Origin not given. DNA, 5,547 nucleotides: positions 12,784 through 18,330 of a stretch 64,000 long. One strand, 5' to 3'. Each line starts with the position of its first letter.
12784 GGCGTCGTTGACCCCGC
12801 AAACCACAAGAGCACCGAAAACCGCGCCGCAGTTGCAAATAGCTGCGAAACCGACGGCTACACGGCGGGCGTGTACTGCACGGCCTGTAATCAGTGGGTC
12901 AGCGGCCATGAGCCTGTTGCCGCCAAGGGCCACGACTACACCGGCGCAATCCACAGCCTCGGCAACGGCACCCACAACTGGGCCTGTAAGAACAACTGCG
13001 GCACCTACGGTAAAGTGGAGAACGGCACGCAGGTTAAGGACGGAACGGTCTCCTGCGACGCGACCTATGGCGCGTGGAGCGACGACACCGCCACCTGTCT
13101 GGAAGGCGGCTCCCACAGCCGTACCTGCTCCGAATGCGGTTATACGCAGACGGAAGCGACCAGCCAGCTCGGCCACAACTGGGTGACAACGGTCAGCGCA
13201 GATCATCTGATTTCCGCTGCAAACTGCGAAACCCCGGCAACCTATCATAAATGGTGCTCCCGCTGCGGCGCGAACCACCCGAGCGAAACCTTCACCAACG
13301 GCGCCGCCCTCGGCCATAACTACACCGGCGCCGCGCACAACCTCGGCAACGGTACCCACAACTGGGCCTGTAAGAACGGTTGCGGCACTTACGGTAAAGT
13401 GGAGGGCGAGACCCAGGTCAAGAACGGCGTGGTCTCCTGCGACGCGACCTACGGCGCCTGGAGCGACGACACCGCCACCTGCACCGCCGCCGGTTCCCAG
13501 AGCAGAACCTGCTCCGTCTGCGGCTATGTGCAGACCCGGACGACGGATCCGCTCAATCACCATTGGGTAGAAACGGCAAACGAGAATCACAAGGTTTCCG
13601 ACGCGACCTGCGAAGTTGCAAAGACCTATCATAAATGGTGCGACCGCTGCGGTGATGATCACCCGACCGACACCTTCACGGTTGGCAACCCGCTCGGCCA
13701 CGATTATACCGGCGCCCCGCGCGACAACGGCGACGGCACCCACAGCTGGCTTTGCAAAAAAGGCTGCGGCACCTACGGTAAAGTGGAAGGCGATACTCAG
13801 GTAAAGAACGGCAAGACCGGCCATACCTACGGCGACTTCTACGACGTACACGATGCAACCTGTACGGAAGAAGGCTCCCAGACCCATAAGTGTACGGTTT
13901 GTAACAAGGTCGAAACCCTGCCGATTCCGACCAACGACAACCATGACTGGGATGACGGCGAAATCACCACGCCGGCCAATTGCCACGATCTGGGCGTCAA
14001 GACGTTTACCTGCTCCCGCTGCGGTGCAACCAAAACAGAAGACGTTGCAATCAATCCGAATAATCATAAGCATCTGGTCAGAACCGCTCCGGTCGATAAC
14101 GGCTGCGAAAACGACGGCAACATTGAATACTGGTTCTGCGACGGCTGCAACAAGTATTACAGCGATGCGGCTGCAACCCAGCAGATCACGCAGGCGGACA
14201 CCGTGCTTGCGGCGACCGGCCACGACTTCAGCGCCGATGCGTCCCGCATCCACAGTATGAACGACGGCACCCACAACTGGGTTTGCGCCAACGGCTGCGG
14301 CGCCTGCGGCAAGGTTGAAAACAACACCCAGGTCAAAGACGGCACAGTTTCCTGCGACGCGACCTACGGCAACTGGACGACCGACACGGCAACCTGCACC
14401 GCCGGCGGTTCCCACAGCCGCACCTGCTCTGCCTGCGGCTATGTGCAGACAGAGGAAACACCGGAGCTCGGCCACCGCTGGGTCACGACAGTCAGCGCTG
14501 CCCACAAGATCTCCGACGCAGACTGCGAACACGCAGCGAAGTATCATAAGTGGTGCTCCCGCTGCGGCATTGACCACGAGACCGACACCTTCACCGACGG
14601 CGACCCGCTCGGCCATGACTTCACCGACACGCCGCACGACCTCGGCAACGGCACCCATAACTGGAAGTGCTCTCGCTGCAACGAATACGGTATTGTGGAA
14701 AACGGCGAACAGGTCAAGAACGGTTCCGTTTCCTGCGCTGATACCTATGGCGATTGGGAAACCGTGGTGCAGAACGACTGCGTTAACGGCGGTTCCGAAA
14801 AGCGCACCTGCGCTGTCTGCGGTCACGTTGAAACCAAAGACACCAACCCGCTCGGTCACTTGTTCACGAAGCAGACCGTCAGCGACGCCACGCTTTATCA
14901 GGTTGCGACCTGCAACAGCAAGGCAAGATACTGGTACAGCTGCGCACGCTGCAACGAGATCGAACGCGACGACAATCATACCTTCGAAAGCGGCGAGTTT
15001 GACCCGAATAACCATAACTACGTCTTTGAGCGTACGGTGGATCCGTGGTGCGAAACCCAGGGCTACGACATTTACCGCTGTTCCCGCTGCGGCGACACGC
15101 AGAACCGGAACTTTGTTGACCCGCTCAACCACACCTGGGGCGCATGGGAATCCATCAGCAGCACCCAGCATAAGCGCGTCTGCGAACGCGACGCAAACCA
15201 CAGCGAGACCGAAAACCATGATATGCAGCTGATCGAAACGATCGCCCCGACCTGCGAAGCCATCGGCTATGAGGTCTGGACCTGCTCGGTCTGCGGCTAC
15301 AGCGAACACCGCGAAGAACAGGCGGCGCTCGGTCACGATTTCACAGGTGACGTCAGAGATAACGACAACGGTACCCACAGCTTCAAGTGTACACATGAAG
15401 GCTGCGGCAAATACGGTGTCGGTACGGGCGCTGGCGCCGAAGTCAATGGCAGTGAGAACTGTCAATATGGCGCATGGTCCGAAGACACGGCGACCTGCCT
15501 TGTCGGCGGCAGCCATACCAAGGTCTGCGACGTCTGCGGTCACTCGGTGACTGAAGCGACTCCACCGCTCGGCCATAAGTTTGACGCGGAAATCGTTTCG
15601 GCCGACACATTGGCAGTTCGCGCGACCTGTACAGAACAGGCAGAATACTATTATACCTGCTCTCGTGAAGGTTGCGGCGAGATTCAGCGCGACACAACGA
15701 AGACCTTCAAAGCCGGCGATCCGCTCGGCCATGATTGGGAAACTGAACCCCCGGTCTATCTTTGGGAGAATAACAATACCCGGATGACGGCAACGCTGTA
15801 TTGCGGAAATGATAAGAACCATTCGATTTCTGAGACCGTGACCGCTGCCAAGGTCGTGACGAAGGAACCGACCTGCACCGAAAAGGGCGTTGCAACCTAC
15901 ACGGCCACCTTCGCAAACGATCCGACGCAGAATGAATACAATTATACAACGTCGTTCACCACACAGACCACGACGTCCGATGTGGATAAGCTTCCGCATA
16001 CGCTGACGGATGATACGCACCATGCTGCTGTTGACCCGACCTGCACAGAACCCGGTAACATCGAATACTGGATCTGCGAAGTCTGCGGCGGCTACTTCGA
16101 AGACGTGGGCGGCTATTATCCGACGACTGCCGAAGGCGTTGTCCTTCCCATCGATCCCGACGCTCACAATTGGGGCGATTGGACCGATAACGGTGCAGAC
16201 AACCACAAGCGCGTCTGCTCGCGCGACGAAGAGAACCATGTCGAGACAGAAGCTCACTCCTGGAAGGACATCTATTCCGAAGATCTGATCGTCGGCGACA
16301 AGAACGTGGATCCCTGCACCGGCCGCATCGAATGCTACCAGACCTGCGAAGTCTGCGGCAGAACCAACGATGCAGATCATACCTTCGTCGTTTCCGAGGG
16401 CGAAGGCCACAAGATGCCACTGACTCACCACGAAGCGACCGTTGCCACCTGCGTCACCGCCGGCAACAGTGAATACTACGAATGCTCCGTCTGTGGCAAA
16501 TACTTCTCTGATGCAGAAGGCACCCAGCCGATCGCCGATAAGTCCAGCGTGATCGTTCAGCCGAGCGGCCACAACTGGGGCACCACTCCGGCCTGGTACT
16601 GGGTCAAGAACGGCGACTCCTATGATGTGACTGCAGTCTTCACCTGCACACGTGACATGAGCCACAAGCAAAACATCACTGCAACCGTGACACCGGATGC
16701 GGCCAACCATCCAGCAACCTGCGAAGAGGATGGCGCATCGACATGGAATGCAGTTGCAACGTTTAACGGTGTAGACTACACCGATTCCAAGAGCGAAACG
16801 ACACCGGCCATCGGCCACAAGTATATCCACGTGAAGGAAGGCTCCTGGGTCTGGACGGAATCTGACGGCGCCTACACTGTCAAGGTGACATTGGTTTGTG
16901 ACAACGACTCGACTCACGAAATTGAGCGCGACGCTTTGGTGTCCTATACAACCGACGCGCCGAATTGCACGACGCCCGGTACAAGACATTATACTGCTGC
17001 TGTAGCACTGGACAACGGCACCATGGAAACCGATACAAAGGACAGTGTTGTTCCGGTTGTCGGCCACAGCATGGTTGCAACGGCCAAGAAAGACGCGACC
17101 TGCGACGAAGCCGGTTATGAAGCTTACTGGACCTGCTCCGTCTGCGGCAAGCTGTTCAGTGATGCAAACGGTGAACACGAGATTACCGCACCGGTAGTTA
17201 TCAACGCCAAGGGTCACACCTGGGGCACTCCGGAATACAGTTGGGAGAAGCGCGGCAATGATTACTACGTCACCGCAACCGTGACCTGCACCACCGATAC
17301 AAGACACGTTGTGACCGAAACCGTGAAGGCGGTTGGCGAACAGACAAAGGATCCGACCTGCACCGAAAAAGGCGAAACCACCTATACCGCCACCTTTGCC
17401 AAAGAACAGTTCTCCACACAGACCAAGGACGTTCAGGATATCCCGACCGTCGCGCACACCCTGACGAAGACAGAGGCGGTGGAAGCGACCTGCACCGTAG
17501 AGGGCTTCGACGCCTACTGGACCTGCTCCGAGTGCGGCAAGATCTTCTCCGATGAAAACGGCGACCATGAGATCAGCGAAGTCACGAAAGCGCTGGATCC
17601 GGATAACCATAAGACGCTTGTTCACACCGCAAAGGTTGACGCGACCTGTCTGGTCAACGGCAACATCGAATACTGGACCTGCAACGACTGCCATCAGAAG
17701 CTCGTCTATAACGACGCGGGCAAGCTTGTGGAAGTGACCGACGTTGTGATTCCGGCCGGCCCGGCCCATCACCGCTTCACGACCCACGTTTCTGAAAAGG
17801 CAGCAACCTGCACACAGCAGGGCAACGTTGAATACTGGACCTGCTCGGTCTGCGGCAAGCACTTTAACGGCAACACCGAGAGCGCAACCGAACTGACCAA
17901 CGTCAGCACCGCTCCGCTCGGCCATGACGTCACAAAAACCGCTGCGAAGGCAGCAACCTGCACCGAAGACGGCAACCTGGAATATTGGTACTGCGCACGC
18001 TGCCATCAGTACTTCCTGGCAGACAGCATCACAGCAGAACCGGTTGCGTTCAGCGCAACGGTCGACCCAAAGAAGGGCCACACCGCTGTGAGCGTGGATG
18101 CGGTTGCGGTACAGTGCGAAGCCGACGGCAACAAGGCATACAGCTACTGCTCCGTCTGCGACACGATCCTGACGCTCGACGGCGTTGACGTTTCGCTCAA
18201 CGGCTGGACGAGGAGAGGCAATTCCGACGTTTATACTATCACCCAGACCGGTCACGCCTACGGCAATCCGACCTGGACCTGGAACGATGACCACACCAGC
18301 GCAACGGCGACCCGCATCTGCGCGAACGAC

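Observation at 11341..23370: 4009-aa secreted protein built almost entirely from unassigned Cys/His-punctuated mini-modules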

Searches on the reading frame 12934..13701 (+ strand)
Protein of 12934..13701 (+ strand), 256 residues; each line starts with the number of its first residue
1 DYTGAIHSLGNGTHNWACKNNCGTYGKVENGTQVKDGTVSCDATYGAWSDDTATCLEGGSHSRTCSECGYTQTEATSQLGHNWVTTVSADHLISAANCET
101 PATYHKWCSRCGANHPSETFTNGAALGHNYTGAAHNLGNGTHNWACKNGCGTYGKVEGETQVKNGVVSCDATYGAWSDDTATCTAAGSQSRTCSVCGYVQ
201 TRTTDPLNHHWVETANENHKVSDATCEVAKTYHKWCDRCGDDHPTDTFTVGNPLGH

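Call 19: search_protein_families(library=pfam, proteins=[window:12934-13701:+], max_evalue=10)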
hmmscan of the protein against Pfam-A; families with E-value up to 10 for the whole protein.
window:12934-13701:+ (256 aa): 8 families
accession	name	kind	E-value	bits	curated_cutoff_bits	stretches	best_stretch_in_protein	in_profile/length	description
PF09526.16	DUF2387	-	0.032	14.7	25.9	1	181-220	21-60/72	Probable metal-binding protein (DUF2387)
PF05071.21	NDUFA12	-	0.077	14.3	23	1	199-246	14-59/98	NADH ubiquinone oxidoreductase subunit NDUFA12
PF02150.21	Zn_ribbon_RPB9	-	0.31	11.4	25.2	0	192-200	23-31/36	RNA polymerases M/15 Kd subunit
PF21349.2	RUBY_RBDX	-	0.58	10.1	26.5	1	193-203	3-13/30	Rubrerythrin, rubredoxin-like domain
PF01258.23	zf-dskA_traR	-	1.5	9.3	24.9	1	231-244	2-14/36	Prokaryotic dksA/traR C4-type zinc finger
PF23225.1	zf-C2H2_7th_ZNF462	-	4.5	7.5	27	1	193-209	7-23/42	Zinc finger protein 462, seventh C2H2 zinc finger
PF06508.19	QueC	-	9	6.2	22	1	35-69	163-197/210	Queuosine biosynthesis protein QueC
PF13248.11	Zn_ribbon_3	-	9.5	6.3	27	0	108-116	5-12/26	zinc-ribbon domain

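Call 43: find_homologous_proteins(query=window:12934-13701:+, max_evalue=0.001)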
Query window:12934-13701:+ (256 aa): 6 proteins with E <= 0.001 among 247 candidates.
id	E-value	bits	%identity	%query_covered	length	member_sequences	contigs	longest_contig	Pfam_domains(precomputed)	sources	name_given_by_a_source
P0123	2.2e-18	85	33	82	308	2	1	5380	-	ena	-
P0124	9.1e-11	60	30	82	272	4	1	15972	-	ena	-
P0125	4.8e-7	48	30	65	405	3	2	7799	PF21605.4,PF25059.2,PF26586.1,PF16893.12,PF00041.28,PF16656.12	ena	-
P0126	1.6e-6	46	29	77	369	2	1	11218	-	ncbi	-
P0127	2.3e-6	45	42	27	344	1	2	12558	PF00963.25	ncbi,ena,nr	ncbi:MAG: hypothetical protein IKU56_02565 [Clostridia bacterium]|nr:hypothetical protein [Clostridi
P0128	3.2e-5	42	27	65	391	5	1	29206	-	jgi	jgi:hypothetical protein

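Call 99: search_solved_structures(query=window:12934-13701:+, max_evalue=1, show_alignments=1)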
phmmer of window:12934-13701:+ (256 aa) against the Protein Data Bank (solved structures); distinct sequences matched with E-value up to 1: 0.

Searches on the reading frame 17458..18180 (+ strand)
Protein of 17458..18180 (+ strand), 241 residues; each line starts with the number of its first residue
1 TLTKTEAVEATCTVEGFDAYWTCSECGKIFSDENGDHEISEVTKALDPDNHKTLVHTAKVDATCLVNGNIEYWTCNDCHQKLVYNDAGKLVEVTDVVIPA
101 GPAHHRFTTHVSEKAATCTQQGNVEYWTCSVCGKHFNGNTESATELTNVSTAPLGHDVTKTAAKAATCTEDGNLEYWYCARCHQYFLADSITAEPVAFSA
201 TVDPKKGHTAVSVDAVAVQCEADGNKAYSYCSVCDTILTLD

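Call 19: search_protein_families(library=pfam, proteins=[window:17458-18180:+], max_evalue=10)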
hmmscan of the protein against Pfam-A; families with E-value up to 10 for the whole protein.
window:17458-18180:+ (241 aa): 26 families (the best 25 are shown)
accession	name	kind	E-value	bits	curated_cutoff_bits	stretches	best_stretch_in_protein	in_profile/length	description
PF18439.7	zf_UBZ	-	7.8e-06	25.9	25.6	3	176-190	2-16/32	Ubiquitin-Binding Zinc Finger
PF23145.1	Zf_2nd_IFT121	-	1.3e-05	25.2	25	2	71-88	15-32/45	IFT121, second zinc finger domain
PF23674.1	RYYR-CCHC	-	0.00012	22.4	27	1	167-184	30-47/79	RYYR-CCHC domain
PF17032.10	Zn_ribbon_15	-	0.011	16.9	28.9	2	12-82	29-62/73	zinc-ribbon family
PF24292.1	DUF7479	-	0.039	14.5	27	0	73-84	3-14/60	Domain of unknown function (DUF7479)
PF05495.17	zf-CHY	-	0.054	14.4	31.3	1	163-236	10-63/68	CHY zinc finger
PF14311.12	DUF4379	-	0.15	12.7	24.5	1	17-29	24-36/56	Probable Treble clef zinc finger domain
PF01927.22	Mut7-C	-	0.18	12.3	23.3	2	12-30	115-133/146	Mut7-C RNAse domain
PF00096.32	zf-C2H2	-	0.45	11.5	25.2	2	22-32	2-12/23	Zinc finger, C2H2 type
PF09779.14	Ima1_N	-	1.3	10.4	28.9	1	68-184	16-130/132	Ima1 N-terminal domain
PF21375.2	POT1_C_insert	-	1.3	9.3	27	0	60-80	94-114/143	Protection of telomeres protein 1 (POT1), C-terminal insertion domain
PF00641.23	Zn_ribbon_RanBP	-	1.4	8.6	27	2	125-134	3-12/30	Zn-finger in Ran binding protein and others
PF23137.1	HVO_0758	-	1.7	9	27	1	22-42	22-42/55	HVO_0758 mu-protein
PF02148.25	zf-UBP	-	2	9.2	22.7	2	118-141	4-25/63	Zn-finger in ubiquitin-hydrolases and other protein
PF01844.29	HNH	-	2.1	9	21.4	1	23-53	1-35/47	HNH endonuclease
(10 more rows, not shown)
